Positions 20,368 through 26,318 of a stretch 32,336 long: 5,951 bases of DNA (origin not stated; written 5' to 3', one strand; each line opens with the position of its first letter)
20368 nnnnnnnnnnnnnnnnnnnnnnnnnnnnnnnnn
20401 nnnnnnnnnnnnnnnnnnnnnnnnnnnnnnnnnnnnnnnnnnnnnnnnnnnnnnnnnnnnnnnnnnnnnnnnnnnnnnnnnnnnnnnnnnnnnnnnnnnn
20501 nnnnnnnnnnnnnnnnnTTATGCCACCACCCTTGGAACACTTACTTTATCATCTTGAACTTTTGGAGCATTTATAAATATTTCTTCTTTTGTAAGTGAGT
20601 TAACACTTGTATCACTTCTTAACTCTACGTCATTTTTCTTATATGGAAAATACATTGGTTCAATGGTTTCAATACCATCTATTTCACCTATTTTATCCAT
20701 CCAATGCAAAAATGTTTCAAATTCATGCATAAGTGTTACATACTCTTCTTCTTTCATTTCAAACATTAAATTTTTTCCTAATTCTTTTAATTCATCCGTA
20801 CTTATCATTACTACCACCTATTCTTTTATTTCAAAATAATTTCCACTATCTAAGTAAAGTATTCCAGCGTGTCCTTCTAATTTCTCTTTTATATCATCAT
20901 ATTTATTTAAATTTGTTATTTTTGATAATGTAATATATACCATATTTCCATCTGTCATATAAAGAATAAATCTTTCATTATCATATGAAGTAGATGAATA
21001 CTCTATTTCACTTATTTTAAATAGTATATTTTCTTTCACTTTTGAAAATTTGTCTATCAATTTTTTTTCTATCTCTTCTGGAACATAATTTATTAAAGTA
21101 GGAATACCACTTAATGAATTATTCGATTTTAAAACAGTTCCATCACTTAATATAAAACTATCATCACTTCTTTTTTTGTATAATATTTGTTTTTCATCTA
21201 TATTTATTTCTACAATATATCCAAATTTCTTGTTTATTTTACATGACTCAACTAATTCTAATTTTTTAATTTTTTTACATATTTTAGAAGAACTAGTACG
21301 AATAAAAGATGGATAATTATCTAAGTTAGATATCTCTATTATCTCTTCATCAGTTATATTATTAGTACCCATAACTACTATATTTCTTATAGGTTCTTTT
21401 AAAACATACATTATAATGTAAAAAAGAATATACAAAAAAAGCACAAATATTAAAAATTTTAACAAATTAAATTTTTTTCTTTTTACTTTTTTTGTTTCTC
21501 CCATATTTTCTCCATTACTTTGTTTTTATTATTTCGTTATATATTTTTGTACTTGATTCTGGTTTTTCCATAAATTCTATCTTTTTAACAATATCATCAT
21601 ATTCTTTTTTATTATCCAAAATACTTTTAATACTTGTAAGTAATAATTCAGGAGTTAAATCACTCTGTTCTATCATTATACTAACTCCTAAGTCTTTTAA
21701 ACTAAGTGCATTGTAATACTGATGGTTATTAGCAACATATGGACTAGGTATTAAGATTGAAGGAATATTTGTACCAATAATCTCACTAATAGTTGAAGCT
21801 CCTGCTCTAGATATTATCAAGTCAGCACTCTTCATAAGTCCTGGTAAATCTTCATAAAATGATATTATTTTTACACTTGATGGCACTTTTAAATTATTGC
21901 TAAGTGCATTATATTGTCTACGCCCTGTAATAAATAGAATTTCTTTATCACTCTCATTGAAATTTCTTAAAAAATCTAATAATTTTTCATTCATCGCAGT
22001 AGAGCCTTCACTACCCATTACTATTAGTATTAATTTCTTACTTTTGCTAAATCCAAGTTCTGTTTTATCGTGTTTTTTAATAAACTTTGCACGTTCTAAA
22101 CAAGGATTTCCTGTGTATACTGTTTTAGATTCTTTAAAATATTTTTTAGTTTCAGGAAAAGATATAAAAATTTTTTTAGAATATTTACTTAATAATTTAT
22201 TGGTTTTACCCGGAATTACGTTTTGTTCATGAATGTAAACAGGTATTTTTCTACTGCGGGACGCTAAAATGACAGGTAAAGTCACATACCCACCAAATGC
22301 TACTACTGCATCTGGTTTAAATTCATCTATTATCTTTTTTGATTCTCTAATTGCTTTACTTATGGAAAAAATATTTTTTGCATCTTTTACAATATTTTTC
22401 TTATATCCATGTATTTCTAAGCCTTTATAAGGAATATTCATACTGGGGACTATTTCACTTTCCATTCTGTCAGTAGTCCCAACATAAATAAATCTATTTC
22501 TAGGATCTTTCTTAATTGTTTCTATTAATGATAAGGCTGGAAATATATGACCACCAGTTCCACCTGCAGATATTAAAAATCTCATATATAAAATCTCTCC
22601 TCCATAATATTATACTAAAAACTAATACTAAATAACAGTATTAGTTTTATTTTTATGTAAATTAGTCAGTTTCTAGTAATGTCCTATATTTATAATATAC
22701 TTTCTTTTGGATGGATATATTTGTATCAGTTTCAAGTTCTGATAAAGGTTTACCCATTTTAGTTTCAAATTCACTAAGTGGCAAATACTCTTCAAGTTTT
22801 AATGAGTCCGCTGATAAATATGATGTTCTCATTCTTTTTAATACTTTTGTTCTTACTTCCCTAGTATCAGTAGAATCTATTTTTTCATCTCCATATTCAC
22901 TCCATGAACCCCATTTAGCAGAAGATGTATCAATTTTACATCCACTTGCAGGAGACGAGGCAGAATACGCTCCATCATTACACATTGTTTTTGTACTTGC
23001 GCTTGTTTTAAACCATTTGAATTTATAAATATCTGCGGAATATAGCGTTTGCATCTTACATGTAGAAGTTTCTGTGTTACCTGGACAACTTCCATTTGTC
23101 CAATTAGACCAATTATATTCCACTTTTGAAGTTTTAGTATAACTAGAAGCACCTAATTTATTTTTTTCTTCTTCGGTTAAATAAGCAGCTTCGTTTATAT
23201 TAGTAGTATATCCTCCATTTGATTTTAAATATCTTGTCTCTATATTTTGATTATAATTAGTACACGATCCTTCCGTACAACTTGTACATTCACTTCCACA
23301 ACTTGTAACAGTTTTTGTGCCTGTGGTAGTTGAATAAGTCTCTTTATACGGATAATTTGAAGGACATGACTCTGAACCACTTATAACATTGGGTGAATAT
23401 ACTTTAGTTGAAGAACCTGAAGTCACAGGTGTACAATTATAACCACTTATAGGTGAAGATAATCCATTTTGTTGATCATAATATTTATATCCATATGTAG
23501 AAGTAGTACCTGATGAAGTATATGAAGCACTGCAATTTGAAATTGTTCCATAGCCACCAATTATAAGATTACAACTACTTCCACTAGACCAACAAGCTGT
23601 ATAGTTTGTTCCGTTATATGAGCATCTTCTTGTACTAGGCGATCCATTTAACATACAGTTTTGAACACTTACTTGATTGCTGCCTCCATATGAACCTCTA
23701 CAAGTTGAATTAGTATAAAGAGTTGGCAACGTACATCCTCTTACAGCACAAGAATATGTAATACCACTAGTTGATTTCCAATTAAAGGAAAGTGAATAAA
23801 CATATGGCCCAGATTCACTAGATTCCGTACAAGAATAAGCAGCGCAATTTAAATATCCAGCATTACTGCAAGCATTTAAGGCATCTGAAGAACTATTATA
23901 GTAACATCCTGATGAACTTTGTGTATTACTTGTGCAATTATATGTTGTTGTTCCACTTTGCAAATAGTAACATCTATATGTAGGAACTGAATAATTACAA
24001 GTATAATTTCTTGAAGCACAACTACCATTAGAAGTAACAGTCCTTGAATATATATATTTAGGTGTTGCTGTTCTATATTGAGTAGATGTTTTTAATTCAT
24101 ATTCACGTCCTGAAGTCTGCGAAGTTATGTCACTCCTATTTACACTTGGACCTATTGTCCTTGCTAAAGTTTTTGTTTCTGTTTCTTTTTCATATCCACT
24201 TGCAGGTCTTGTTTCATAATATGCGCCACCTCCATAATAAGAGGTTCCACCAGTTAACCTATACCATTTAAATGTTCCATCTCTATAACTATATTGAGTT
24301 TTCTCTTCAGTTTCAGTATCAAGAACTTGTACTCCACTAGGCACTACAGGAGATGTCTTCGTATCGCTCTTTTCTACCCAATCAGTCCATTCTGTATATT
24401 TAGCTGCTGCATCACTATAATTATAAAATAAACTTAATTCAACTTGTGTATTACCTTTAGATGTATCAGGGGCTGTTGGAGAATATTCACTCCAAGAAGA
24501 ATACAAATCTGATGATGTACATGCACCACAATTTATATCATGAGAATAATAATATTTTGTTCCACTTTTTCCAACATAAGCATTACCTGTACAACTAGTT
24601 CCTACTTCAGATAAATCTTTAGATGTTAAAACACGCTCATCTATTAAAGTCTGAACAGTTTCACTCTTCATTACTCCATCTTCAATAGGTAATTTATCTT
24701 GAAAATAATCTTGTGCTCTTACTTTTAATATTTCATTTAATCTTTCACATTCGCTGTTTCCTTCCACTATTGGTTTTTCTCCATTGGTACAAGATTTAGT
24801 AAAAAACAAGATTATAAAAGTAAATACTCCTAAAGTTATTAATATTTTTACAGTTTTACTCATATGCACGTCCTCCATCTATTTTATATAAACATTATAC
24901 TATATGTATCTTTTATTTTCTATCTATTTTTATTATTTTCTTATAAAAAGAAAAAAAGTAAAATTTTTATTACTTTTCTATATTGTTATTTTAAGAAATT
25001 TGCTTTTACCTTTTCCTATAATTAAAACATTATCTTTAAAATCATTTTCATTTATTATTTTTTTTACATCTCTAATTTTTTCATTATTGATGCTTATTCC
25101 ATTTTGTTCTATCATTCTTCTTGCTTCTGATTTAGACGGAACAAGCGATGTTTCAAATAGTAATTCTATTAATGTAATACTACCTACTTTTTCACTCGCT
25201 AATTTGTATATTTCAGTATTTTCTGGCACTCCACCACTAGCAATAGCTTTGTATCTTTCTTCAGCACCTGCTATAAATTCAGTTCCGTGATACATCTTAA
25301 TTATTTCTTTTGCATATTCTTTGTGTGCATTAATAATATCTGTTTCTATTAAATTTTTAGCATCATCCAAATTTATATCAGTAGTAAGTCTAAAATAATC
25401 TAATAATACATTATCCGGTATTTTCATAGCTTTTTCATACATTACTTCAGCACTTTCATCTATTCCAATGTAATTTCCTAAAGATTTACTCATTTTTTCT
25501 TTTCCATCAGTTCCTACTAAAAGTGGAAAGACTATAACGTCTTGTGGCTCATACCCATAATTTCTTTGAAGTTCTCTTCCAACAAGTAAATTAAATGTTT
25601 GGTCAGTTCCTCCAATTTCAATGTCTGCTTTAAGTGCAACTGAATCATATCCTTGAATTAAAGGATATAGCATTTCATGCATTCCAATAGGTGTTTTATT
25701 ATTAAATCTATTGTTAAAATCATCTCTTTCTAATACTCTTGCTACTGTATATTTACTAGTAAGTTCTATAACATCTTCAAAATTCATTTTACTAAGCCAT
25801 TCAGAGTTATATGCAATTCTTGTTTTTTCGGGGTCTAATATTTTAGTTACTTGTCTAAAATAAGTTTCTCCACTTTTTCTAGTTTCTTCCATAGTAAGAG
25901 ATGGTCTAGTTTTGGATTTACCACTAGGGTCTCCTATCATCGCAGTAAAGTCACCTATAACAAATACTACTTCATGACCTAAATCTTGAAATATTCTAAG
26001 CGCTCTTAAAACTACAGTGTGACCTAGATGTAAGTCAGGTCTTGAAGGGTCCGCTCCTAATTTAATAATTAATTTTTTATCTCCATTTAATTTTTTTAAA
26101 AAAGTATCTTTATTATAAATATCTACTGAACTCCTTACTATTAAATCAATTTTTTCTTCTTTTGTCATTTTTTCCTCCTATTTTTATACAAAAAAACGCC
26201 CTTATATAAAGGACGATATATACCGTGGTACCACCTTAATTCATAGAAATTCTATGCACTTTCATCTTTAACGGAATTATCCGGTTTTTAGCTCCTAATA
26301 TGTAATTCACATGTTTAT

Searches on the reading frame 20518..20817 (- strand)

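Call 12: search_protein_families(library=pfam, proteins=[window:20518-20817:-], max_evalue=0.001)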
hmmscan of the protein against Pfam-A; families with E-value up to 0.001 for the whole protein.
window:20518-20817:- (99 aa): 1 family
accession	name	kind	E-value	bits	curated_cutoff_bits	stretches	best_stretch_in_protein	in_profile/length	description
PF02686.20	GatC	-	3.9e-11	43.4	23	1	22-94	2-66/66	Glu-tRNAGln amidotransferase C subunit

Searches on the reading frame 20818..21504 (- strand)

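Call 12: search_protein_families(library=pfam, proteins=[window:20818-21504:-], max_evalue=0.001)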
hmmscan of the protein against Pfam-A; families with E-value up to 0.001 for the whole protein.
window:20818-21504:- (228 aa): 2 families
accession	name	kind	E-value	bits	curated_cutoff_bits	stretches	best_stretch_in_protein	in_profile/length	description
PF08478.15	POTRA_1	-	9.2e-11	42.3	23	1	38-104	2-68/69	POTRA domain, FtsQ-type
PF03799.20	FtsQ_DivIB_C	-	1.1e-06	30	21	1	111-209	6-103/114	Cell division protein FtsQ/DivIB, C-terminal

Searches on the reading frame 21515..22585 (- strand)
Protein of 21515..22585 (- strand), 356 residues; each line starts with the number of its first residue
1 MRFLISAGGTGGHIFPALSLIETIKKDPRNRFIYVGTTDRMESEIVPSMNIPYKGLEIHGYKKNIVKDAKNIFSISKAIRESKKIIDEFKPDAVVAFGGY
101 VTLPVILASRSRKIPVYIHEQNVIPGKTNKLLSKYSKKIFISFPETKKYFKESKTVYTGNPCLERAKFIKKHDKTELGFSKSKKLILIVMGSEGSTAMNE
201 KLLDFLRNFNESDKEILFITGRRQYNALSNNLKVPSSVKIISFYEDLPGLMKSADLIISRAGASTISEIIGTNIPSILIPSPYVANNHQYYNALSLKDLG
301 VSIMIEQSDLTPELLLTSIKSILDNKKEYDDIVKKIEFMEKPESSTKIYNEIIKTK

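Call 12: search_protein_families(library=pfam, proteins=[window:21515-22585:-], max_evalue=0.001)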
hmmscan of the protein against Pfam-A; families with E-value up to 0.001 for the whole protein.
window:21515-22585:- (356 aa): 4 families
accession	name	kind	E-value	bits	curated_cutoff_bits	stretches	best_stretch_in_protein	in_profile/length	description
PF03033.26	Glyco_transf_28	-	5.9e-41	140.2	26.2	1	3-141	1-139/139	Glycosyltransferase family 28 N-terminal domain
PF04101.22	Glyco_tran_28_C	-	1.5e-34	119.9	22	1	186-329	2-147/166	Glycosyltransferase family 28 C-terminal domain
PF06722.18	EryCIII-like_C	-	2e-05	25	31.7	1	207-327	5-117/145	Erythromycin biosynthesis protein CIII-like, C-terminal domain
PF02350.25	Epimerase_2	-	2.5e-05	23.7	30.6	1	73-279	50-284/347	UDP-N-acetylglucosamine 2-epimerase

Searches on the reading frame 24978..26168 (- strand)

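Call 28: search_protein_families(library=pfam, proteins=[window:24978-26168:-], max_evalue=0.001)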
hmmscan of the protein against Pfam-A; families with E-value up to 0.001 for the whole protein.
window:24978-26168:- (396 aa): 3 families
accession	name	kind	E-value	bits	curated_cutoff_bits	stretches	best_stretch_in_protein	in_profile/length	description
PF00579.31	tRNA-synt_1b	-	1.9e-72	244.5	21.1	1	31-308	4-289/292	tRNA synthetases class I (W and Y)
PF22421.1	SYY_C-terminal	-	3.5e-13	49.7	27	1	329-392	17-81/83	Tyrosine--tRNA ligase SYY-like C-terminal domain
PF01479.30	S4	-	1.1e-07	31.9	22.8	1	336-376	6-46/48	S4 domain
